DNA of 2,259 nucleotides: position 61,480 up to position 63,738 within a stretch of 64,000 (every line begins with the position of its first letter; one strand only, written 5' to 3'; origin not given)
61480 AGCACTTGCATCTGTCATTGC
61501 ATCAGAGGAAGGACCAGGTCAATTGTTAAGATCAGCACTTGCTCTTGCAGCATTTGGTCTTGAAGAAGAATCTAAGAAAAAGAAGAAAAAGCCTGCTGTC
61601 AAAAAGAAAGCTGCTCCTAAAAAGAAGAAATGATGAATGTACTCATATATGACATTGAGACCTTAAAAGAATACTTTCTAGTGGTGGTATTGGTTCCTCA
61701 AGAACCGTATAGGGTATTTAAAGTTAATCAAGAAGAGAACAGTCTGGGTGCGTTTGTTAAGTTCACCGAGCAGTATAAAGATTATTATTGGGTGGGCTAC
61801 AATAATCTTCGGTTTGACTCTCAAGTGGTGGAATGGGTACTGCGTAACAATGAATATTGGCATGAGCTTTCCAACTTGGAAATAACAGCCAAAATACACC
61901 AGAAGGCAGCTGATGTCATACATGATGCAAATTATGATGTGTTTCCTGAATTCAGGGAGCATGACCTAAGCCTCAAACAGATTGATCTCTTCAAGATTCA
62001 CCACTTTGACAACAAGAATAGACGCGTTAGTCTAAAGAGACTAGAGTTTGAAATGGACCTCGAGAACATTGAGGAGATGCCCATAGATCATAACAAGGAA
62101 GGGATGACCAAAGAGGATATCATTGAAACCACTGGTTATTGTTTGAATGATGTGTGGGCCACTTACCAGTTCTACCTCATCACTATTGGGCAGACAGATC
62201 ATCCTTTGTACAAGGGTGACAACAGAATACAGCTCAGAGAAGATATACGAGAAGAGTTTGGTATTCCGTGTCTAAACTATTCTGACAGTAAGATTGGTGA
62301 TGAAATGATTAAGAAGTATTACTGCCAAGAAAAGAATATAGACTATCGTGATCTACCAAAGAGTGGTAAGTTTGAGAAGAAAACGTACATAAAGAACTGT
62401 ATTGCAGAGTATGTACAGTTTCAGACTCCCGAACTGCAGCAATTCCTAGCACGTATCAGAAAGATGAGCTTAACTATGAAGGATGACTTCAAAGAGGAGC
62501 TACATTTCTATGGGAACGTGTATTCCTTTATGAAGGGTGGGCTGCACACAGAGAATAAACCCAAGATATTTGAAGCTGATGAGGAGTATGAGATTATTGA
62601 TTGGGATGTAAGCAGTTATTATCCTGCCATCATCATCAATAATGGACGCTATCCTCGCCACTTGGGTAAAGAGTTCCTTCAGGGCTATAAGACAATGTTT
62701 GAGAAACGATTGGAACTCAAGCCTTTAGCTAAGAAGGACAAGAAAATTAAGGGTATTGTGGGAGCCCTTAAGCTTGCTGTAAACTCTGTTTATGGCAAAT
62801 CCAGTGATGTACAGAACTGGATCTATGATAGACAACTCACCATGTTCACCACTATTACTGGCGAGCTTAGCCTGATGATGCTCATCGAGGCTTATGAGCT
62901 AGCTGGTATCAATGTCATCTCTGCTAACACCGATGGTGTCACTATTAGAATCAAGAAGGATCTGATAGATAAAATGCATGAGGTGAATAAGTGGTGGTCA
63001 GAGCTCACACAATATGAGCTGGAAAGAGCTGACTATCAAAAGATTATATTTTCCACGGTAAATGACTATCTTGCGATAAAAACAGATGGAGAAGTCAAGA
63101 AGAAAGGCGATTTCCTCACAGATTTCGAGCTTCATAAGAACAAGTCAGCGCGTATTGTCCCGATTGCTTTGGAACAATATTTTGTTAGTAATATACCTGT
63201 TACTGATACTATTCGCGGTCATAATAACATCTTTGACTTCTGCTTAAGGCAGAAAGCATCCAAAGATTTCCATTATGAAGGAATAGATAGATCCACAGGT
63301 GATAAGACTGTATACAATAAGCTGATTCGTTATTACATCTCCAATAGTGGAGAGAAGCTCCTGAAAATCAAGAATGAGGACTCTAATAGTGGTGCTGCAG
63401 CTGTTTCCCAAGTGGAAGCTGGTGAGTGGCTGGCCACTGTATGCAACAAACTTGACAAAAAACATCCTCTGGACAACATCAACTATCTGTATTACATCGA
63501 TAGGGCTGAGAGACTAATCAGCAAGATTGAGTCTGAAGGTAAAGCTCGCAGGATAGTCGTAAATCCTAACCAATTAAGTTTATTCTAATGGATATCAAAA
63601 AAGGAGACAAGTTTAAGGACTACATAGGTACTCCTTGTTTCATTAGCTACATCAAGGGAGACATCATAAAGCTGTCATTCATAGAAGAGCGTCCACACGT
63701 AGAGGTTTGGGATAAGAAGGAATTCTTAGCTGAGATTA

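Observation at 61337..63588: phi29-like family B DNA polymerase with non-canonical motif C (NTDG) next to a histone-H1-like gene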

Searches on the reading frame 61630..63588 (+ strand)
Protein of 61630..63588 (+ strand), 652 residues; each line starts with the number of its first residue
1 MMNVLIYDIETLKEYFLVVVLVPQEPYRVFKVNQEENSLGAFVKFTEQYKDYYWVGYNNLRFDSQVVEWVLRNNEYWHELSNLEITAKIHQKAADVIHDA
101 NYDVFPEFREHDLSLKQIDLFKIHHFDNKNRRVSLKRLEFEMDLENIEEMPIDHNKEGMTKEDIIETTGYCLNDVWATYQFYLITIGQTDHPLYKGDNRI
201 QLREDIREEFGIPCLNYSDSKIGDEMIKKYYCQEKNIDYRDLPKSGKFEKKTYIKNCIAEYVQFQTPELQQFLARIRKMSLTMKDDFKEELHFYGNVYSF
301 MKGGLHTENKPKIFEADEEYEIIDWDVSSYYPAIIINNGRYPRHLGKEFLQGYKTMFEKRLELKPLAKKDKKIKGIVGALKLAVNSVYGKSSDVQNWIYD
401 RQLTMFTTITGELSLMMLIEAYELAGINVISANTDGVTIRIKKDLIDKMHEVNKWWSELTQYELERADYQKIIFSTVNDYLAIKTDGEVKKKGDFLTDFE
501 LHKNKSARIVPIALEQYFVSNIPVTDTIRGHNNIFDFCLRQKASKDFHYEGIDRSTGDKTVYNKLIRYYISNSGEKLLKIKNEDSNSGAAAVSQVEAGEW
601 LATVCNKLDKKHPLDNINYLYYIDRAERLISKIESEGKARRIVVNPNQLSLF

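Call 3: search_protein_families(library=pfam, proteins=[window:61630-63588:+], max_evalue=1)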
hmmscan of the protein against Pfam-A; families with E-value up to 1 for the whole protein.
window:61630-63588:+ (652 aa): 1 family
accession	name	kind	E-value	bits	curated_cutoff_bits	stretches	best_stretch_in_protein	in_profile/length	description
PF10781.14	DSRB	-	0.09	12.8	25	0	477-496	3-22/61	Dextransucrase DSRB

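Call 4: search_protein_families(library=phrogs, proteins=[window:61630-63588:+], max_evalue=0.01)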
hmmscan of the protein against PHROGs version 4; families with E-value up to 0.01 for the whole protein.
window:61630-63588:+ (652 aa): 3 families
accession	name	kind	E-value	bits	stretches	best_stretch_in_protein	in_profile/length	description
phrog_1252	-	DNA, RNA and nucleotide metabolism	3.3e-140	469.7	1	2-640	52-658/663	DNA polymerase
phrog_18505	-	DNA, RNA and nucleotide metabolism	2e-43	150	1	364-573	24-239/349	DNA polymerase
phrog_15833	-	DNA, RNA and nucleotide metabolism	7.2e-14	52.9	1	490-580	7-101/192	DNA polymerase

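Call 5: search_solved_structures(query=window:61630-63588:+, max_evalue=10, show_alignments=3)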
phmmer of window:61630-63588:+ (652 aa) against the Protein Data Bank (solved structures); distinct sequences matched with E-value up to 10: 3.
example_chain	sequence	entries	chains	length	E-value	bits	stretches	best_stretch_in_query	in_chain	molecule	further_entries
1pfs_A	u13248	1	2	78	0.076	14.5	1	279-340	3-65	PF3 SINGLE-STRANDED DNA BINDING PROTEIN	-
7ooc_F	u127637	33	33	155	0.24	12.8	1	338-457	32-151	30S ribosomal protein S7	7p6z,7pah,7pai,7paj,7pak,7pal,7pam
5mdn_A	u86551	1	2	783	0.4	12.1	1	378-493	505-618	DNA polymerase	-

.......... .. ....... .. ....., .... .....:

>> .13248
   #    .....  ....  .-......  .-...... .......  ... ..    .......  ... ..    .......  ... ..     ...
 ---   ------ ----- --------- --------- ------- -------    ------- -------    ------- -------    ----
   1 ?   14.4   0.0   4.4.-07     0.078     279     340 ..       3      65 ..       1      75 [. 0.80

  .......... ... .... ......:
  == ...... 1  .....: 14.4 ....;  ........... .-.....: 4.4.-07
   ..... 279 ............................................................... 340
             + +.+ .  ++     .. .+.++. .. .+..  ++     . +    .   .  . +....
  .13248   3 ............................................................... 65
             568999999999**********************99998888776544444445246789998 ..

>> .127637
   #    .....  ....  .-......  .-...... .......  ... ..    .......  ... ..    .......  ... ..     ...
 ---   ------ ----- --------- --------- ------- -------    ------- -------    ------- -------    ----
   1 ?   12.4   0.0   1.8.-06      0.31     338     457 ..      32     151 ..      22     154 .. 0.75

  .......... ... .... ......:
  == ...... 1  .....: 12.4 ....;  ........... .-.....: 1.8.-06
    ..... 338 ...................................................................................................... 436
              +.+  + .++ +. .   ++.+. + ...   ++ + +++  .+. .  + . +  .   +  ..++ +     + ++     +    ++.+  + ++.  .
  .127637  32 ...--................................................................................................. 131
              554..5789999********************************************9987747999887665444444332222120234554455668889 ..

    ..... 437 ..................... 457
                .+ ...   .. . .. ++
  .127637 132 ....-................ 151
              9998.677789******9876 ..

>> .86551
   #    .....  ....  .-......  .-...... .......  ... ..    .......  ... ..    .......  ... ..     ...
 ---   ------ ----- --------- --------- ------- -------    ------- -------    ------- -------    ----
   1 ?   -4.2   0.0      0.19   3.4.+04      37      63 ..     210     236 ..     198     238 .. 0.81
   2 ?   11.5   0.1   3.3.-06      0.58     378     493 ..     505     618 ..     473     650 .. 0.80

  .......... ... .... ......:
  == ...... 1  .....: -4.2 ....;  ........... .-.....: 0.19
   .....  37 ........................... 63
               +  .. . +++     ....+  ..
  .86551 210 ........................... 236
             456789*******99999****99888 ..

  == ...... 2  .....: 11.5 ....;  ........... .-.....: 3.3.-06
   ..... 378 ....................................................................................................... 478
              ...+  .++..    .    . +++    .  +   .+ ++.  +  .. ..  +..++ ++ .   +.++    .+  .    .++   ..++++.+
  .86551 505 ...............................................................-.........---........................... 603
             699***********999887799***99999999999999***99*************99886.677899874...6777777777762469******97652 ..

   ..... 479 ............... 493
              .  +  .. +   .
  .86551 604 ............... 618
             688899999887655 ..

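Call 6: search_dna_similar(query=window:61630-63588:+, collection=phages, mode=protein, max_rows=40)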
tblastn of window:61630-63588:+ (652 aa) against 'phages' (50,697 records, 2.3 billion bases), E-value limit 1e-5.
Records with a match: 862; places in all: 867; records where one place covers at least 80% of the query: 615.
Best place of each record, by identity: <60% 862.
By first word of the organism name: Rheinheimera 115; Pseudomonas 98; Vibrio 90; Klebsiella 77; Escherichia 56; uncultured 41; Leuconostoc 39; Rhodobacter 30; Flavobacterium 29; Rhizobium 27; and 59 more.
By host as written in the record: - 124; Rheinheimera sp. BAL341 115; Klebsiella pneumoniae 46; Pseudomonas aeruginosa 31; Rhodobacter capsulatus YW1 30; Escherichia coli 23; Stenotrophomonas maltophilia 14; Flavobacterium psychrophilum 950106-1/1 12; and 234 more.
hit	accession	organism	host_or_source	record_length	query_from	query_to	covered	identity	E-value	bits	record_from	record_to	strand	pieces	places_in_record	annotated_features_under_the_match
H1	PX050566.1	Acinetobacter phage vB_AciJM_313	Acinetobacter johnsonii CEMTC 8123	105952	7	635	95%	32.6%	7e-47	289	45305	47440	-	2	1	DNA polymerase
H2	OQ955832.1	Escherichia phage vB_EcoS_PJ16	Multidrug resistant Escherichia coli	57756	1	633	97%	31.7%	2e-77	275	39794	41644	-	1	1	PJ16_073: DNA polymerase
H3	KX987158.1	Salmonella phage vB_SenS_Sasha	Salmonella enterica subsp. enterica ...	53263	1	633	97%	31.7%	2e-77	275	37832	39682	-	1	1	putative DNA polymerase | terminator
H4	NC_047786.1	Salmonella phage vB_SenS_Sasha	Salmonella enterica subsp. enterica ...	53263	1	633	97%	31.7%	2e-77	275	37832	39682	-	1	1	DNA polymerase | terminator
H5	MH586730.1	Salmonella phage Solent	Salmonella enterica subsp. enterica ...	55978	1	633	97%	31.7%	2e-77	275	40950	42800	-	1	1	DNA polymerase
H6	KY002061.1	Salmonella phage vB_SenS_Sergei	Salmonella enterica subsp. enterica ...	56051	1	633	97%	31.7%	2e-77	275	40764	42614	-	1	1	putative DNA polymerase | terminator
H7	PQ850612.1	Escherichia phage KarinMuster_Bas82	Escherichia coli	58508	1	633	97%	31.6%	6e-77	274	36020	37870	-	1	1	DNA polymerase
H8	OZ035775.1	Sashavirus BDX09P1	-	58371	1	633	97%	31.6%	7e-77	274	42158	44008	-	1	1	record has no annotation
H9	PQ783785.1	Escherichia phage PDP46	Escherichia coli HS(pFamp)R (ATCC ...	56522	1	633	97%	31.6%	7e-77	273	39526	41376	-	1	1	DNA polymerase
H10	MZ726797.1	Escherichia phage vB_EcoS_AVIO78A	Escherichia coli O78 Strain ECL23026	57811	1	633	97%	31.6%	9e-77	273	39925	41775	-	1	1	DNA polymerase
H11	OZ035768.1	Sashavirus 536P12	-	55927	1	633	97%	31.4%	3e-76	271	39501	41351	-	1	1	record has no annotation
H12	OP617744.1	Klebsiella phage KP13-27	Klebsiella pneumoniae KP13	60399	1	633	97%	31.3%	1e-74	267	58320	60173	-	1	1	hypothetical protein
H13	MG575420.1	Proteus phage vB_PmiP_RS10pmA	Proteus mirabilis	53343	6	635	97%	31.4%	3e-74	266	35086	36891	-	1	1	DNA polymerase II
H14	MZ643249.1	Proteus phage vB_PmiS_PM-CJR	Proteus sp.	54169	6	635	97%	31.2%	6e-74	265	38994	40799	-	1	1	3'-5' exonuclease related to the exonuclease domain of PolB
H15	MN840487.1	Proteus phage 2207-N35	Proteus mirabilis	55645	6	635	97%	31.2%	4e-73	263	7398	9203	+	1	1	DNA polymerase II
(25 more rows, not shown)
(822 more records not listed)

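Call 8: find_homologous_proteins(query=window:61630-63588:+, max_evalue=0.00001)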
Query window:61630-63588:+ (652 aa): 3070 proteins with E <= 0.00001 among 8000 candidates; the best 120 are listed.
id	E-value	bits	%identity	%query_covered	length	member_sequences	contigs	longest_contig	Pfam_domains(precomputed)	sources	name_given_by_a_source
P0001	0.0e+0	1362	90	100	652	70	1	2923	-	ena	-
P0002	0.0e+0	1360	90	100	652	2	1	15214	-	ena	-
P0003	0.0e+0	1347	89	100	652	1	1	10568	-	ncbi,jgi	jgi:hypothetical protein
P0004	0.0e+0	1342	88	100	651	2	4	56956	-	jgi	-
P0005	0.0e+0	1323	87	100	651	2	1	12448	-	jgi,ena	-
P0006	0.0e+0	1321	87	100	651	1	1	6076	-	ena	-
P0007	0.0e+0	1320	88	100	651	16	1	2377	-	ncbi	-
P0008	0.0e+0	1305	86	100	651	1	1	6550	-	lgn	-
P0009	0.0e+0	1304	86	100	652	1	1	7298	-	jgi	jgi:hypothetical protein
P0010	0.0e+0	1299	85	100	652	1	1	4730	-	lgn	-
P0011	0.0e+0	1297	85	100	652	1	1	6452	-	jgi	jgi:hypothetical protein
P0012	0.0e+0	1297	85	100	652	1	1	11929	-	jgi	jgi:hypothetical protein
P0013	0.0e+0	1293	85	100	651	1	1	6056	-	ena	-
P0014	0.0e+0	1291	85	100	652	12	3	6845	-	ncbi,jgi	jgi:hypothetical protein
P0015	0.0e+0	1291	85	100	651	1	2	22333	-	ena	-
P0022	0.0e+0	1275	84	100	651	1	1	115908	-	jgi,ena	-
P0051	0.0e+0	1252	83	100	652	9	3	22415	-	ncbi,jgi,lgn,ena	jgi:hypothetical protein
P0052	0.0e+0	1252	82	100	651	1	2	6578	-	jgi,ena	-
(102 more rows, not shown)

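Call 9: search_dna_similar(query=window:61630-63588:+, collection=phages, mode=protein, max_rows=60, rows=spread)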
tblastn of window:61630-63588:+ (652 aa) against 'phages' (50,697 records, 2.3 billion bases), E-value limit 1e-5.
Records with a match: 862; places in all: 867; records where one place covers at least 80% of the query: 615.
Best place of each record, by identity: <60% 862.
By first word of the organism name: Rheinheimera 115; Pseudomonas 98; Vibrio 90; Klebsiella 77; Escherichia 56; uncultured 41; Leuconostoc 39; Rhodobacter 30; Flavobacterium 29; Rhizobium 27; and 59 more.
By host as written in the record: - 124; Rheinheimera sp. BAL341 115; Klebsiella pneumoniae 46; Pseudomonas aeruginosa 31; Rhodobacter capsulatus YW1 30; Escherichia coli 23; Stenotrophomonas maltophilia 14; Flavobacterium psychrophilum 950106-1/1 12; and 234 more.
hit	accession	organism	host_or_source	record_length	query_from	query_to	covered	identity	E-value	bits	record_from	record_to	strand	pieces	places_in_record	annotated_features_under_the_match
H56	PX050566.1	Acinetobacter phage vB_AciJM_313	Acinetobacter johnsonii CEMTC 8123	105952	7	635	95%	32.6%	7e-47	289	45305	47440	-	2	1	DNA polymerase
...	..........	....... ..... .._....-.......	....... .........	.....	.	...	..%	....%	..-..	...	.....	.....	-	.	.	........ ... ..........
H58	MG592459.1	Vibrio phage 1.084.O._10N.261.49.F5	Enterovibrio norvegicus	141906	3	580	87%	34.4%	7e-48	291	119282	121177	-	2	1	DNA-directed DNA polymerase, family B, multifunctional domain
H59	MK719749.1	Rheinheimera phage vB_RspM_Barba30A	Rheinheimera sp. BAL341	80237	3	580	87%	33.3%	4e-46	282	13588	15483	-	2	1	DNA polymerase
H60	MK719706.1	Rheinheimera phage vB_RspM_Barba3S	Rheinheimera sp. BAL341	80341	3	580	87%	33.3%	4e-46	282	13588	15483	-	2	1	DNA polymerase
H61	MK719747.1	Rheinheimera phage vB_RspM_Barba29A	Rheinheimera sp. BAL341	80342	3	580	87%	33.3%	4e-46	282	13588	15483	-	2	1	DNA polymerase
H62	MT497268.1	Rheinheimera phage vB_RspM_barba_12-9B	Rheinheimera sp. BAL341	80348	3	580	87%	33.3%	4e-46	282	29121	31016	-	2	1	DNA polymerase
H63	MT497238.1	Rheinheimera phage vB_RspM_barba_11-8A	Rheinheimera sp. BAL341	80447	3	580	87%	33.3%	4e-46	282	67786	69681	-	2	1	DNA polymerase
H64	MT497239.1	Rheinheimera phage vB_RspM_barba_12-6A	Rheinheimera sp. BAL341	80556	3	580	87%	33.3%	4e-46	282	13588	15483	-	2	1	DNA polymerase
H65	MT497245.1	Rheinheimera phage vB_RspM_barba_12-6G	Rheinheimera sp. BAL341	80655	3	580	87%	33.3%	4e-46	282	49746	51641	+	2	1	DNA polymerase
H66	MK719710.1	Rheinheimera phage Barba5S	Rheinheimera sp. BAL341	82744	3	580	87%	33.3%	4e-46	282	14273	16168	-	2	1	DNA polymerase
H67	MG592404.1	Vibrio phage 1.021.B._10N.222.51.F9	Vibrio splendidus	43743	8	588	89%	31.9%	2e-70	255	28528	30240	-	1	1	ribonuclease H-like domain protein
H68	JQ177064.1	Vibrio phage vB_VchM-138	Vibrio cholerae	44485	7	602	91%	30.8%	5e-72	259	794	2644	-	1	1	putative DNA polymerase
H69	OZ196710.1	Vibrio phage K458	Seawater and oysters mix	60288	4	600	92%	30.6%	3e-65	239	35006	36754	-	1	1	DNA polymerase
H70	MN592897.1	Vibrio phage MZH0603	Vibrio variabilis R-40492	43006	5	633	96%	28.4%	1e-67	246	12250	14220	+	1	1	ribonuclease H-like domain protein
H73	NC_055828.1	Bacteroides phage crAss002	Bacteroides xylanisolvens APCS1/XY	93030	2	643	98%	26.8%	2e-50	196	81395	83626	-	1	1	DNA polymerase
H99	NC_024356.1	Enterococcus phage IME-EFm1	Enterococcus faecium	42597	4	580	88%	24.0%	1e-14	84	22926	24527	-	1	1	DNA polymerase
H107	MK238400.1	CrAssphage ZA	Homo sapiens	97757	200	634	67%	29.6%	1e-44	178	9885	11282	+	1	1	putative DNA polymerase family B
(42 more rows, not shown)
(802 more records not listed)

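Call 18: search_protein_representatives(protein=window:61630-63588:+)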
Query: 652 residues. Proteins with E-value up to 0.001 (for the whole library): 4631; up to 1e-10: 3716; up to 1e-30: 2008. The best 150 are listed.
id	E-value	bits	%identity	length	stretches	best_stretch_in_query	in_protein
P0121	5.1e-240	814.6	58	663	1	2-652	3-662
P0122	1.5e-195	667.7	49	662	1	3-652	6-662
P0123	2.0e-170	584.6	45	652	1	2-652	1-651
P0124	2.5e-169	581.1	46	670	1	3-646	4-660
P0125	4.4e-163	560.4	45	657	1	3-652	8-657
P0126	7.3e-163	559.7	45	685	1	2-640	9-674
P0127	3.9e-161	553.9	45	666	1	3-641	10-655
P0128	9.7e-161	552.7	44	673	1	4-652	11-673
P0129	9.0e-157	539.5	46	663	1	4-652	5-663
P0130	9.0e-155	532.9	44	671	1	2-652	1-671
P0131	1.2e-148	512.7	46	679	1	3-652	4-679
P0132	8.1e-147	506.7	44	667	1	2-652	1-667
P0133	3.7e-146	504.5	43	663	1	2-652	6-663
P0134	1.6e-142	492.4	75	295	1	356-652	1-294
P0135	8.8e-137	473.5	42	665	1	2-639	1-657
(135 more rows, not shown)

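Call 23: get_annotated_region(hit=H99, flank=4000)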
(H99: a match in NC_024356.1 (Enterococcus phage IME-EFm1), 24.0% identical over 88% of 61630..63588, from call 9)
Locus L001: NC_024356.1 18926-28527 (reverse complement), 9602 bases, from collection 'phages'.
description: Enterococcus phage IME-EFm1, complete genome.
organism: Enterococcus phage IME-EFm1 (NCBI taxid 1445858)
taxonomy: Viruses; Duplodnaviria; Heunggongvirae; Uroviricota; Caudoviricetes
host: Enterococcus faecium; source: -; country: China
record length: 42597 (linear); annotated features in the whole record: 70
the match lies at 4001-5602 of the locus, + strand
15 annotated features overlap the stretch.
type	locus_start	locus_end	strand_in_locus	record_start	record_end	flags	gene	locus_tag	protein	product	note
CDS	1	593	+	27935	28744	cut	-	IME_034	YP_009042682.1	hypothetical protein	-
CDS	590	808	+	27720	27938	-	-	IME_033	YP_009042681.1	hypothetical protein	-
CDS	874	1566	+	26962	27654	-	-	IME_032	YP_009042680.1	hypothetical protein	-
CDS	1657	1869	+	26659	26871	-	-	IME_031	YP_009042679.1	hypothetical protein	-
CDS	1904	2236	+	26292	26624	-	-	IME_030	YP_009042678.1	hypothetical protein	-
CDS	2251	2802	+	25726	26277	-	-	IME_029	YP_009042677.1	hypothetical protein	-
CDS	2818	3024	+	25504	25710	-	-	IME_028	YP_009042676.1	hypothetical protein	-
CDS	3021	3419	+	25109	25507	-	-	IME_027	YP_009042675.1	HNH endonuclease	-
CDS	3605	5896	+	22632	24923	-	-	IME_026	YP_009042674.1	DNA polymerase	-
CDS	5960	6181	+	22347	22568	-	-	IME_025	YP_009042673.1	thioredoxin domain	-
CDS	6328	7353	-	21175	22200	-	-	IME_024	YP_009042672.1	endolysin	-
CDS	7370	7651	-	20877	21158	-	-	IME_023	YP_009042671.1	holin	-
CDS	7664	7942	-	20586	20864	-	-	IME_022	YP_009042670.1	holin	-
CDS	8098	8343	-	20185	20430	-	-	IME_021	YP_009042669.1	hypothetical protein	-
CDS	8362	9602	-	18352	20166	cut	-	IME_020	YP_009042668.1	virion structural protein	-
